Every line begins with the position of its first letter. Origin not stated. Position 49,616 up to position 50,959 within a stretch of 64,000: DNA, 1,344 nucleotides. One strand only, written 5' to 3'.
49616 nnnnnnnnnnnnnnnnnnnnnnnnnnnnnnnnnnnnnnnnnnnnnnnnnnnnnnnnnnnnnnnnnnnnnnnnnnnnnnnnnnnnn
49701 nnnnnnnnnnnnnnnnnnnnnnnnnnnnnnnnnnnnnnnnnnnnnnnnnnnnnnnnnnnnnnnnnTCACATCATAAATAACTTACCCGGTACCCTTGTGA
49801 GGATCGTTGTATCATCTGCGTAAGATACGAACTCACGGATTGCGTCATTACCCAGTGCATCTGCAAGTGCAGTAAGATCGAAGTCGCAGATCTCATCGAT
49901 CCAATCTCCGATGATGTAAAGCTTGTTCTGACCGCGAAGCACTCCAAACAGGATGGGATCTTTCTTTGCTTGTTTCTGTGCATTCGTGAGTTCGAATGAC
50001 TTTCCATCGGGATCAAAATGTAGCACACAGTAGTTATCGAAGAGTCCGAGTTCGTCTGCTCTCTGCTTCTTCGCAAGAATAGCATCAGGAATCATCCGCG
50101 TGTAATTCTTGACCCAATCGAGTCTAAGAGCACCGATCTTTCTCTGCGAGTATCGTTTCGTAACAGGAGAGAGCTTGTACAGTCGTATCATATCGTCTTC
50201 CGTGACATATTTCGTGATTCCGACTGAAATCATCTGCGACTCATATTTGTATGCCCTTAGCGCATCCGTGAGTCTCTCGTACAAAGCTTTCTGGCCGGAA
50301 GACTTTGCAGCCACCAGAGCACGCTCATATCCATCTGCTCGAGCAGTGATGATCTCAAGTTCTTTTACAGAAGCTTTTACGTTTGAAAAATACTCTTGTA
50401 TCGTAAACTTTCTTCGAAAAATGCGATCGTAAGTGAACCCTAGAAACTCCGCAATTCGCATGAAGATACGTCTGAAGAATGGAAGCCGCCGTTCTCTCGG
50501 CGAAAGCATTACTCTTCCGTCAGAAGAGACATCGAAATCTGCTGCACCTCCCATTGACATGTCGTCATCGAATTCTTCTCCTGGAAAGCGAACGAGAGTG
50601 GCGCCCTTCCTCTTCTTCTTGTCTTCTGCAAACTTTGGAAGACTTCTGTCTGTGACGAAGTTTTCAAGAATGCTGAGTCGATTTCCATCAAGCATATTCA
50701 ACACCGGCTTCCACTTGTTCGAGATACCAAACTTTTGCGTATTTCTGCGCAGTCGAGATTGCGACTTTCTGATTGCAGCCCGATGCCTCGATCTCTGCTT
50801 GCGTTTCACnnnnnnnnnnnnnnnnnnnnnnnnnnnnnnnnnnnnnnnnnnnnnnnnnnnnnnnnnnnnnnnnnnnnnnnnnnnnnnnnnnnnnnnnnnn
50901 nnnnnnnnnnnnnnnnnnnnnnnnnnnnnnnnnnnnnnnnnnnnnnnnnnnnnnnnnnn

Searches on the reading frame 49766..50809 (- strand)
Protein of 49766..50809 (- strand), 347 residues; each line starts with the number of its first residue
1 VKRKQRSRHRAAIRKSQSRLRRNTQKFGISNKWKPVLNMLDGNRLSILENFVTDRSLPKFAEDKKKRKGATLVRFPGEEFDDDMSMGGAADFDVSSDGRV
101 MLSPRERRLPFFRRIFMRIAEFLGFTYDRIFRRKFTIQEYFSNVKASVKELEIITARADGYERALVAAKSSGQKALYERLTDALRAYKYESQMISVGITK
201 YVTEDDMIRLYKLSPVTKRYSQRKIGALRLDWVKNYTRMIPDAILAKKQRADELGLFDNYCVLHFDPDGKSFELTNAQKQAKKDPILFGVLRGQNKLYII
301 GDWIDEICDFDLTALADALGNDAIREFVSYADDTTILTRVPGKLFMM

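Call 8: search_protein_families(library=pfam, proteins=[window:49766-50809:-])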
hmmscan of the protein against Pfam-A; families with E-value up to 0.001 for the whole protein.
window:49766-50809:- (347 aa): 0 families

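Call 51: search_protein_families(library=phrogs, proteins=[window:49766-50809:-], max_evalue=0.001)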
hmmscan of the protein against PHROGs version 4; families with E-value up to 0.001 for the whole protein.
window:49766-50809:- (347 aa): 1 family
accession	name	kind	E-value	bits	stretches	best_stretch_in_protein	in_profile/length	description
phrog_10081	-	integration and excision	7.4e-15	56.2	1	136-318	7-185/254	transposase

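Call 69: search_protein_families(library=pfam, max_evalue=0.1, proteins=[window:49766-50809:-])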
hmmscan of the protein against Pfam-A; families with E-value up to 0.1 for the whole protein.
window:49766-50809:- (347 aa): 0 families
